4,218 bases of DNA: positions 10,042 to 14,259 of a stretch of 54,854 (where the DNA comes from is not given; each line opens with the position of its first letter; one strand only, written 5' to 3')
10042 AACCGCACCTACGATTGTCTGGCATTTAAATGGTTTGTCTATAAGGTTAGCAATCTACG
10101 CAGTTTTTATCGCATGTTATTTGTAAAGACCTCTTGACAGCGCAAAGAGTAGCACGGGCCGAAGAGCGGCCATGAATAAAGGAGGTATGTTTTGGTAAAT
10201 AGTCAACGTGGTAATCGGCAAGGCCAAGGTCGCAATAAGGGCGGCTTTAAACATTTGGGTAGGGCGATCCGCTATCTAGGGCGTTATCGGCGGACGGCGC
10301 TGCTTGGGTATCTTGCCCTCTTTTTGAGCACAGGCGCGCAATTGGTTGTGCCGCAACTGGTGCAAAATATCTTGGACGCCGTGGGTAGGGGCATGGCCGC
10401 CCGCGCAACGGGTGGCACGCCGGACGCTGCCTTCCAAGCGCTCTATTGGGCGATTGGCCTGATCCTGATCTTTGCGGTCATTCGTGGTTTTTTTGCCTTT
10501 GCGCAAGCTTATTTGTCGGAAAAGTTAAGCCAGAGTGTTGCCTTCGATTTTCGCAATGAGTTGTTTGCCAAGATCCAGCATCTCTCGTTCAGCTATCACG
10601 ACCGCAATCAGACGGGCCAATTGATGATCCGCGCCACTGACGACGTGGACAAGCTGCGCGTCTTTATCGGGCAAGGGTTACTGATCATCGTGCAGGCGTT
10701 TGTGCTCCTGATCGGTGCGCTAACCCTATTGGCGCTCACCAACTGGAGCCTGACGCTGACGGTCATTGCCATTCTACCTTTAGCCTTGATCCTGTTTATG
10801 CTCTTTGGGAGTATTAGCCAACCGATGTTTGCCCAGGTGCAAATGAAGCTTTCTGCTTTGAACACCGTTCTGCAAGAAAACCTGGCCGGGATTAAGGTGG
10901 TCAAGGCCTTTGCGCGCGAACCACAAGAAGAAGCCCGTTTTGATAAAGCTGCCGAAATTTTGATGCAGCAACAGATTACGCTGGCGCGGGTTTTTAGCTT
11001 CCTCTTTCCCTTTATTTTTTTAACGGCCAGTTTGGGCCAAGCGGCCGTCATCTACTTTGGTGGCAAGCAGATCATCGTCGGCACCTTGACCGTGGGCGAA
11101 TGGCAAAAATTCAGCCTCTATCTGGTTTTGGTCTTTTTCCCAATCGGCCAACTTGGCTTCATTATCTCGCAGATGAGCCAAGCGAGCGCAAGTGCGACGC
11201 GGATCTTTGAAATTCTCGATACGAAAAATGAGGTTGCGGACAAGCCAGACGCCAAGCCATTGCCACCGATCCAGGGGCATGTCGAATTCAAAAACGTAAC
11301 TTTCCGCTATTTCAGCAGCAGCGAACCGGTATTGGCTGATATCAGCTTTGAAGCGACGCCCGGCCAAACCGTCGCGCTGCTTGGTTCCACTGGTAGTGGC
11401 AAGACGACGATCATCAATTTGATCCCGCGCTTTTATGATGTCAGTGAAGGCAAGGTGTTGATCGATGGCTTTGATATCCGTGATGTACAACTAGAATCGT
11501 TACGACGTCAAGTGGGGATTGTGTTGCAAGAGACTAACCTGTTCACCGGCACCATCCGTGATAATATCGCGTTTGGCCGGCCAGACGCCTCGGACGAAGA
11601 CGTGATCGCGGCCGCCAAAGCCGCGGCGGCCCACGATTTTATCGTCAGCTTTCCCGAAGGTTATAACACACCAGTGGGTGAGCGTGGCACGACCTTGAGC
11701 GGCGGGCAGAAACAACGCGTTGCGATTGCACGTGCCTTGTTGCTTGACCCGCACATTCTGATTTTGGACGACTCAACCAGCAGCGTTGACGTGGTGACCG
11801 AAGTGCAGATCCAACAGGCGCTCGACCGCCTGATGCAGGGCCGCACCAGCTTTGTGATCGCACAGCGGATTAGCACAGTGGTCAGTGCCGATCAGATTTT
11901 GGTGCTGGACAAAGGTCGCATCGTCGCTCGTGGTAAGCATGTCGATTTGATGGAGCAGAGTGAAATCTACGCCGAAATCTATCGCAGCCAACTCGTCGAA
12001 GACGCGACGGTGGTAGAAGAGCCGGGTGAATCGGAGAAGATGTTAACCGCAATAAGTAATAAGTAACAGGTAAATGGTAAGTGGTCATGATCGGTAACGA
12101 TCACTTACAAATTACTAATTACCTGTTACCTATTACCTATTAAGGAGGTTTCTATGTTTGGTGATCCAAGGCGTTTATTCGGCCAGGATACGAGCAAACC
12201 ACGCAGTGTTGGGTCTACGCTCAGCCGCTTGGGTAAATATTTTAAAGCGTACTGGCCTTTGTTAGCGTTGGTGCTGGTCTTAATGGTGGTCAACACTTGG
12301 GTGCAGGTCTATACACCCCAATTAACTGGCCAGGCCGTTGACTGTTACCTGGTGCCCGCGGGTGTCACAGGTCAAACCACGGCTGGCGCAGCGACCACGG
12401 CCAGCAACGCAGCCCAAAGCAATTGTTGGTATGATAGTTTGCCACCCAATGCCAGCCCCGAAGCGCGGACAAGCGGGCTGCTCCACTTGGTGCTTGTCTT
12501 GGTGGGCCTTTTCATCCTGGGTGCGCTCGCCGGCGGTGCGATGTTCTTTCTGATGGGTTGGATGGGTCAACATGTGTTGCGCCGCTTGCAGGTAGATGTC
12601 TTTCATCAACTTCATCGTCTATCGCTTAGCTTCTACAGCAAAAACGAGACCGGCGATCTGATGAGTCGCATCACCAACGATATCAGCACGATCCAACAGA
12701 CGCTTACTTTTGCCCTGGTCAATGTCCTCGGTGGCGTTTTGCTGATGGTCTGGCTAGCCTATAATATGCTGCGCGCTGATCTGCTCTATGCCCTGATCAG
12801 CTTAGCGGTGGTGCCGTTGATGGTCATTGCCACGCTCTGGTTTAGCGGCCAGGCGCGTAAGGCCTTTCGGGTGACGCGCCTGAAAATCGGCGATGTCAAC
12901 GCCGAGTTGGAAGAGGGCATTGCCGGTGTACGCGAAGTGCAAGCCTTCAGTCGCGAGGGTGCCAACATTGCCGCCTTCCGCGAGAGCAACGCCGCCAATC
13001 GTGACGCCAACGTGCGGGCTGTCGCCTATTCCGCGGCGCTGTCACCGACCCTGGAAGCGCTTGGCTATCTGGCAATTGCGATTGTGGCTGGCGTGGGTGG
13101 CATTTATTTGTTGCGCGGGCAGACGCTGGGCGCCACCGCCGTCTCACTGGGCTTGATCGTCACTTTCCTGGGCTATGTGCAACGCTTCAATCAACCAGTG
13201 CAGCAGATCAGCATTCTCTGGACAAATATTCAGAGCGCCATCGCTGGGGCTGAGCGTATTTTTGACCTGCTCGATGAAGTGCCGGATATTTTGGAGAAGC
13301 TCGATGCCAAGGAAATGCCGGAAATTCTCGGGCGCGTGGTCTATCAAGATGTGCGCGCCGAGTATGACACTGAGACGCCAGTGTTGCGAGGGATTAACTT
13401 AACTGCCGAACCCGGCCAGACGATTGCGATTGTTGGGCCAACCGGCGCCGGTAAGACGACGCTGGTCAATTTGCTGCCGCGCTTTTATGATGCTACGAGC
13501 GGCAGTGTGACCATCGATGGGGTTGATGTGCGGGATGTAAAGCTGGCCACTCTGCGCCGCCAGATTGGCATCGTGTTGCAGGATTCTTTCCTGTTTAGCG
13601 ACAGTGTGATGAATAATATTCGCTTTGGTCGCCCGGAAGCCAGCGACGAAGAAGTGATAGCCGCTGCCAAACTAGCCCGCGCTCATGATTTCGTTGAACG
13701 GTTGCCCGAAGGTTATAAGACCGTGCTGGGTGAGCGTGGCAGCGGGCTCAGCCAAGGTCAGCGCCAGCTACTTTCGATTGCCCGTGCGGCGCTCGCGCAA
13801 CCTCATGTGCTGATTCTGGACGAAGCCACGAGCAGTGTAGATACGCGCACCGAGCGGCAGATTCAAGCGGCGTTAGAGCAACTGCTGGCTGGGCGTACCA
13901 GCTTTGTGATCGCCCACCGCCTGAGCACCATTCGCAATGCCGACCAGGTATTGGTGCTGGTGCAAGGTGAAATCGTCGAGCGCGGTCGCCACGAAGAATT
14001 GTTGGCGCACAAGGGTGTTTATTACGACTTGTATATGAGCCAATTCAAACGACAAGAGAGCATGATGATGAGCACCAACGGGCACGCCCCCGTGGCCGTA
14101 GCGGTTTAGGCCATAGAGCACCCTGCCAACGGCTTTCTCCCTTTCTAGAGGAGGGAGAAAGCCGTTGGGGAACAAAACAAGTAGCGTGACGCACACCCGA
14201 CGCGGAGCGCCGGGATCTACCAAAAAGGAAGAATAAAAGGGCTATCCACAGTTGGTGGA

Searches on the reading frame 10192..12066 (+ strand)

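Call 11: search_protein_families(library=pfam, proteins=[window:10192-12066:+], max_evalue=0.001)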
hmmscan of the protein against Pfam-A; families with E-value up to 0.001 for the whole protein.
window:10192-12066:+ (624 aa): 2 families
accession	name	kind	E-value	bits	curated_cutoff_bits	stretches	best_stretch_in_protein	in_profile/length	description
PF00664.28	ABC_membrane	-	8.7e-51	173.6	28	1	38-317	3-273/274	ABC transporter transmembrane region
PF00005.33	ABC_tran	-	2.5e-32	112.8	25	1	381-530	1-137/137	ABC transporter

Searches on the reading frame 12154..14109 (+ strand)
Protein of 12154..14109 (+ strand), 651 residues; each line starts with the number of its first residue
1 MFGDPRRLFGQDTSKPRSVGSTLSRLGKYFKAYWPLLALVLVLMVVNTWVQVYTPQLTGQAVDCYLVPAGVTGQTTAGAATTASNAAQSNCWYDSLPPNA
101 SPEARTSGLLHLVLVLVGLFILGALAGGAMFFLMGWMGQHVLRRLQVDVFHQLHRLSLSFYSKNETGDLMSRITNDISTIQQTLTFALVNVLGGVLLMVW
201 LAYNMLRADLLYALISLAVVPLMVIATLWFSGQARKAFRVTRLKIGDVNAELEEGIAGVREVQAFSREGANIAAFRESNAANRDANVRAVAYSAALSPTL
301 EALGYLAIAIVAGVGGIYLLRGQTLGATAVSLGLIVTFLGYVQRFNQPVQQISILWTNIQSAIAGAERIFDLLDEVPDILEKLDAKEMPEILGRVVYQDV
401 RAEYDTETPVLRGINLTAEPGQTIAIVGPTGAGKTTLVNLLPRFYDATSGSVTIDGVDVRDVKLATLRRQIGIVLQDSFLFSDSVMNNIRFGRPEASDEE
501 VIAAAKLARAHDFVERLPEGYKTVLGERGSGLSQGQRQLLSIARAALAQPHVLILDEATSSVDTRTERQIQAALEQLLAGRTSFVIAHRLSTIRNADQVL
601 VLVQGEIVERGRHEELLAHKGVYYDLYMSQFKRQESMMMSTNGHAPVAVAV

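Call 11: search_protein_families(library=pfam, proteins=[window:12154-14109:+], max_evalue=0.001)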
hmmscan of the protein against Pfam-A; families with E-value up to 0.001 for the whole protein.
window:12154-14109:+ (651 aa): 6 families
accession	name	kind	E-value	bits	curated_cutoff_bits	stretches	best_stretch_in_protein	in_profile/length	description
PF00664.28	ABC_membrane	-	2.8e-38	132.6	28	1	38-348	2-273/274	ABC transporter transmembrane region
PF00005.33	ABC_tran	-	4.7e-32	111.9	25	1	411-560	1-137/137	ABC transporter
PF13401.12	AAA_22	-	1.6e-05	25.6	27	1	422-577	6-104/130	AAA domain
PF02463.25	SMC_N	-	1.8e-05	24.7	40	0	448-602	107-211/220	RecF/RecN/SMC N terminal domain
PF13604.12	AAA_30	-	0.00018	21.7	27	0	416-576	13-114/191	AAA domain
PF00004.35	AAA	-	0.00047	21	21.2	0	426-583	3-97/131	ATPase family associated with various cellular activities (AAA)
